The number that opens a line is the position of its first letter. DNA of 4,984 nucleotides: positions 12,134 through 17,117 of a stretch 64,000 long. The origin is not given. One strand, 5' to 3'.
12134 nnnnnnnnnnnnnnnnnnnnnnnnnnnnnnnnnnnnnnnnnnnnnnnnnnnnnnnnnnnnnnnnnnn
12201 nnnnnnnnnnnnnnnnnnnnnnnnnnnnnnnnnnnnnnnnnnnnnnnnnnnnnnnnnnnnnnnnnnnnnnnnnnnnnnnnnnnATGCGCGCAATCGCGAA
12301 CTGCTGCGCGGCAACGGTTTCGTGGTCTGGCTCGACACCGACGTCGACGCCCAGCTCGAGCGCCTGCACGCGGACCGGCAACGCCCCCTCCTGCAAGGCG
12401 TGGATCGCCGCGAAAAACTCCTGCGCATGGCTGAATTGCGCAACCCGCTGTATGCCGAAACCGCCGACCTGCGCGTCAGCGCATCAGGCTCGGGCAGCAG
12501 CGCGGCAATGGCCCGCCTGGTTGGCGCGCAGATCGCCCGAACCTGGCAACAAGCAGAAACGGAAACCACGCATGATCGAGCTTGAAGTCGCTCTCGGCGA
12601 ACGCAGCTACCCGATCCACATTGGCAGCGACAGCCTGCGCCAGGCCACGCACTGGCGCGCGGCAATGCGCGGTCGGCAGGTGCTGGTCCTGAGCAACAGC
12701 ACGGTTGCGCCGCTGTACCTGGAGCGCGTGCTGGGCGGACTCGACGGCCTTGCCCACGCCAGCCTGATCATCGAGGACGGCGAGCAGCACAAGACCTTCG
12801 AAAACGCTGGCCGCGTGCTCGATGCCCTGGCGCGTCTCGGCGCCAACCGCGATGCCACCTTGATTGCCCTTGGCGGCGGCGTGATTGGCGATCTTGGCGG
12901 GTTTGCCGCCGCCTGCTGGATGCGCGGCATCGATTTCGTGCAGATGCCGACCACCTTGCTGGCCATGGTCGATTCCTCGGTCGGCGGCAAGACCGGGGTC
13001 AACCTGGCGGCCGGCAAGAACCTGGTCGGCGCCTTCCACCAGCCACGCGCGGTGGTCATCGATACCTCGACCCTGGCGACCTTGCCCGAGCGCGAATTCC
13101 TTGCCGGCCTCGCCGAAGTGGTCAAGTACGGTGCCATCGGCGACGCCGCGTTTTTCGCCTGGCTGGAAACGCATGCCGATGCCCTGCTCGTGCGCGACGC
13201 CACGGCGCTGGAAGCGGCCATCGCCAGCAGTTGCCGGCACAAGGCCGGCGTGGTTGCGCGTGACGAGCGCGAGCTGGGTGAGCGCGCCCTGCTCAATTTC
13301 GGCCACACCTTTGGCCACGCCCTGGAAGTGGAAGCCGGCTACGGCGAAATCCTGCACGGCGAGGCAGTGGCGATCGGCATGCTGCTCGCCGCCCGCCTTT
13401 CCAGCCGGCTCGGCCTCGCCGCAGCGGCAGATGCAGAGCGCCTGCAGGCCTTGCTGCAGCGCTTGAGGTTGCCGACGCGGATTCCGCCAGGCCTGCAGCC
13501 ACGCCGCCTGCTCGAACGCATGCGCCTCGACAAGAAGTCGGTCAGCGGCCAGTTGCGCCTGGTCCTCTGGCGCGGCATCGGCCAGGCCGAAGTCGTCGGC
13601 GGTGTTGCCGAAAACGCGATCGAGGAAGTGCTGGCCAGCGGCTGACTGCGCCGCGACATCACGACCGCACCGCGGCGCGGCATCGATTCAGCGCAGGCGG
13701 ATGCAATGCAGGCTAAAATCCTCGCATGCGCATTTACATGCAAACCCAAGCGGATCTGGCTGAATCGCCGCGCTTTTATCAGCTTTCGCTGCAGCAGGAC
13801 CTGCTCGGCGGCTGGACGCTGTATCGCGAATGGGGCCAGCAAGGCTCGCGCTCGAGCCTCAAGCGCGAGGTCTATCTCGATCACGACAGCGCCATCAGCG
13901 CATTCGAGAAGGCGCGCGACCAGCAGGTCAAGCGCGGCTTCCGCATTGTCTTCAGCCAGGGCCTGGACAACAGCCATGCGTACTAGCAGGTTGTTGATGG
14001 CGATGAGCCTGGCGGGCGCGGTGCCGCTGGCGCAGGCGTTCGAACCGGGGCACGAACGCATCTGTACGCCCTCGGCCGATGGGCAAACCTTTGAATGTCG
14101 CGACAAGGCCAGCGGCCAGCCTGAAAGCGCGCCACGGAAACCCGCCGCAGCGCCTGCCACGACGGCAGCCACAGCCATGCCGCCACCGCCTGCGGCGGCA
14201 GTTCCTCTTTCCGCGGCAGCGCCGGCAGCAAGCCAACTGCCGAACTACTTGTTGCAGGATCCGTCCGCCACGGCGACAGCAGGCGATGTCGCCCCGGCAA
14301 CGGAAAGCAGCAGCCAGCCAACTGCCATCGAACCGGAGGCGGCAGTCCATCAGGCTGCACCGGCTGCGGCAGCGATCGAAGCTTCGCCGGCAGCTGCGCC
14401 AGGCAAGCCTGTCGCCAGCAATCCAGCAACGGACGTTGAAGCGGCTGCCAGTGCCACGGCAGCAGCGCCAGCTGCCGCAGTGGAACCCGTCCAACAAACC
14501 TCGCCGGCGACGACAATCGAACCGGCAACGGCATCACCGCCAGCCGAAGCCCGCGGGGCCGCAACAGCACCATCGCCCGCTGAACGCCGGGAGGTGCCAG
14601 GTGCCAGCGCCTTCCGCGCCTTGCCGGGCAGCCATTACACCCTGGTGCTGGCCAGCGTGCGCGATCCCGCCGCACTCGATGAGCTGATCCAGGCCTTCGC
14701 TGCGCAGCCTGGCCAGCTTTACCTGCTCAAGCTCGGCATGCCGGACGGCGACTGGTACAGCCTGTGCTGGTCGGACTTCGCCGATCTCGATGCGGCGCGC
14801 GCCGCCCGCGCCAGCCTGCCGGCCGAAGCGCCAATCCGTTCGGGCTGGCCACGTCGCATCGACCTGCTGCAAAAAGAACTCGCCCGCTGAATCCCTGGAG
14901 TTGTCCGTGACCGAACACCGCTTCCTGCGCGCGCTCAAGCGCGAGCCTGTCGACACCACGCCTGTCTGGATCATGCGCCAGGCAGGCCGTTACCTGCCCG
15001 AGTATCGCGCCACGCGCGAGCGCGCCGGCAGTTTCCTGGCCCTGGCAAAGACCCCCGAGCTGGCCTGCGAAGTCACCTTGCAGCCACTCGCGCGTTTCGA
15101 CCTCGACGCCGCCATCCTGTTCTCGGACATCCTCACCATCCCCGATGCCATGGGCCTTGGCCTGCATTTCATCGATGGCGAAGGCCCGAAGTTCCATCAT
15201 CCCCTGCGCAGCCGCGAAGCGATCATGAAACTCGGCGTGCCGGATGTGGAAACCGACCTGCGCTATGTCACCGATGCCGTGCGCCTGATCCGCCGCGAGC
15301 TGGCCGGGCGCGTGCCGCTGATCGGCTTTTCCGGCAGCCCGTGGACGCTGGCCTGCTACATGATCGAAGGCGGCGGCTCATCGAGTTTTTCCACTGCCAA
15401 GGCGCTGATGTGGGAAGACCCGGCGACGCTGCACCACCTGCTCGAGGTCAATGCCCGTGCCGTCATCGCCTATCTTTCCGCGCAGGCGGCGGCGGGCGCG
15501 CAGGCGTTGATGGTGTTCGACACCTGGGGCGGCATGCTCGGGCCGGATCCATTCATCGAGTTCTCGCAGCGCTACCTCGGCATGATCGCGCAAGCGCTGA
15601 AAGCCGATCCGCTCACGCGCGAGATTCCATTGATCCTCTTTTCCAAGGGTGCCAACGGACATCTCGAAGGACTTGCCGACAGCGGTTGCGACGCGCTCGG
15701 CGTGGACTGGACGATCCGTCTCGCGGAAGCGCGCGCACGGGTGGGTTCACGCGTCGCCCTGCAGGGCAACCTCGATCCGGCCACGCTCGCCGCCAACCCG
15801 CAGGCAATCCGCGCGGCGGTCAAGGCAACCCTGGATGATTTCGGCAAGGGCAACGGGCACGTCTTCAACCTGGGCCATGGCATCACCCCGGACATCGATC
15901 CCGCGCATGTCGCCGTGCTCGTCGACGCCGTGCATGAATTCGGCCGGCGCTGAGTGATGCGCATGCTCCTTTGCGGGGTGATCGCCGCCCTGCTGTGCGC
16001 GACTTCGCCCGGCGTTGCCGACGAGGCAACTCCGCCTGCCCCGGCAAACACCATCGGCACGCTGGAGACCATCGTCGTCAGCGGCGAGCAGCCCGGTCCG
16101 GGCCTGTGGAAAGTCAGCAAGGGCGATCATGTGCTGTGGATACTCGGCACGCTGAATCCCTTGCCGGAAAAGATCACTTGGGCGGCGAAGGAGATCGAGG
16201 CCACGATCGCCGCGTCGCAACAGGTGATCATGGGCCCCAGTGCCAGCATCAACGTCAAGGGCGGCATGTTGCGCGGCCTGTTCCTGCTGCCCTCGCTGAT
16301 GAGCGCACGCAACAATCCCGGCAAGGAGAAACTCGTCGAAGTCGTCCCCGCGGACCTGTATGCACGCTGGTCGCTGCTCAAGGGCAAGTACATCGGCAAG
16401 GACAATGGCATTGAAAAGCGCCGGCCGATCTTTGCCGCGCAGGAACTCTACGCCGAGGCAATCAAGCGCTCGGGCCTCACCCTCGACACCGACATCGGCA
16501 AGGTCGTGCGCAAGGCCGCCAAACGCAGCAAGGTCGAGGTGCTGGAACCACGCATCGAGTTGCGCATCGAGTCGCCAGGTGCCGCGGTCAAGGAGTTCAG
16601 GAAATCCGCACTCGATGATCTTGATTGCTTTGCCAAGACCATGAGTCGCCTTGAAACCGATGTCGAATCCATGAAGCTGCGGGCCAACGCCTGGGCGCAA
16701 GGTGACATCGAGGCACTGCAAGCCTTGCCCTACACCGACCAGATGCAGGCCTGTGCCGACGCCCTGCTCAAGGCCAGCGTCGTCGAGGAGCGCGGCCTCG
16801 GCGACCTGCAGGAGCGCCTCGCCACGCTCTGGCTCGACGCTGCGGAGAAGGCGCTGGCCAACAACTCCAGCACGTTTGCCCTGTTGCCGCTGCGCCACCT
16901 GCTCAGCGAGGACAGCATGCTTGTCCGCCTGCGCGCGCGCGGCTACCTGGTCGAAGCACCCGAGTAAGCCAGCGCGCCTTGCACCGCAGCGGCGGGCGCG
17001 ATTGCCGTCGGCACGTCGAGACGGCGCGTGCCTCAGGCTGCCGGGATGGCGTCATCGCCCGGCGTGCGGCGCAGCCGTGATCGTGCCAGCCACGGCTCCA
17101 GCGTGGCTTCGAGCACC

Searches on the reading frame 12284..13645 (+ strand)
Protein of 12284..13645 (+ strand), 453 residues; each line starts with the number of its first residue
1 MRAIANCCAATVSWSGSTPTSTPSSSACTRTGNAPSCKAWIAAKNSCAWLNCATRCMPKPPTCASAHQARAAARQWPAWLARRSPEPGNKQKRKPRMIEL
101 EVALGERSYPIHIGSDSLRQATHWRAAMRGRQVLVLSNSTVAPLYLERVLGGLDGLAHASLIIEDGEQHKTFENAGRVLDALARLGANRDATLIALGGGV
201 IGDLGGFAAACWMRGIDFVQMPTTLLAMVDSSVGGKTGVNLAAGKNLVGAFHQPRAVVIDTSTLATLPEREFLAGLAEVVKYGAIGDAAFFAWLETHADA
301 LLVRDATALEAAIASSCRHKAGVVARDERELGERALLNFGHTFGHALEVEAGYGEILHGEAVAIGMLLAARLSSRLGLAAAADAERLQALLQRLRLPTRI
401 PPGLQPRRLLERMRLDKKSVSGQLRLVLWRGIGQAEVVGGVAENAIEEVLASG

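Call 51: search_protein_families(library=pfam, proteins=[window:12284-13645:+], max_evalue=0.001)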
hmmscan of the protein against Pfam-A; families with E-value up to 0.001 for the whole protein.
window:12284-13645:+ (453 aa): 3 families
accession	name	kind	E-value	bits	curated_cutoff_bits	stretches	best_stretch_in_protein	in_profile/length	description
PF24621.2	DHQS_C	-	1.5e-50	171.3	27.6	1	275-419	1-144/144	3-dehydroquinate synthase C-terminal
PF01761.26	DHQ_synthase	-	3.8e-49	165.6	24.2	1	161-273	2-114/115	3-dehydroquinate synthase N-terminal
PF13685.12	Fe-ADH_2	-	4.2e-06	27.3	28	1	113-267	2-148/149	Iron-containing alcohol dehydrogenase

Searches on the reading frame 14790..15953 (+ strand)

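Call 51: search_protein_families(library=pfam, proteins=[window:14790-15953:+], max_evalue=0.001)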
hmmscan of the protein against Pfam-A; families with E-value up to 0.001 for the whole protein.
window:14790-15953:+ (387 aa): 1 family
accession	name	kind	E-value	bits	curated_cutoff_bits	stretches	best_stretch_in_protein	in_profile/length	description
PF01208.23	URO-D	-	3.6e-133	444.3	23.9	1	42-384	3-346/346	Uroporphyrinogen decarboxylase (URO-D)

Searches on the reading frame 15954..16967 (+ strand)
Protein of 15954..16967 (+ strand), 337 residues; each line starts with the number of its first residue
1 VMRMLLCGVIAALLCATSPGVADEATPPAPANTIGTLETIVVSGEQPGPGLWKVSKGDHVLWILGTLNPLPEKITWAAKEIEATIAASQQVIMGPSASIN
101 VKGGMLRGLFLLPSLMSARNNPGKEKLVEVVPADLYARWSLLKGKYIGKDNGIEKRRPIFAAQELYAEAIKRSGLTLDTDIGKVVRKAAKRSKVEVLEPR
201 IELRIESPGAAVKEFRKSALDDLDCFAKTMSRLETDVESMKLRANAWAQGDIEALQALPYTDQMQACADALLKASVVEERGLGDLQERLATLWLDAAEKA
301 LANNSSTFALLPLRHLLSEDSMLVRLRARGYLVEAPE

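Call 51: search_protein_families(library=pfam, proteins=[window:15954-16967:+], max_evalue=0.001)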
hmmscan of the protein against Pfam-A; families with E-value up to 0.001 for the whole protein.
window:15954-16967:+ (337 aa): 1 family
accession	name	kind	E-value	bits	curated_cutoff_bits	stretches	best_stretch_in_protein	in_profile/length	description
PF01963.22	TraB_PrgY_gumN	-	5.2e-25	89.2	26.8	1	51-334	2-262/263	TraB/PrgY/gumN family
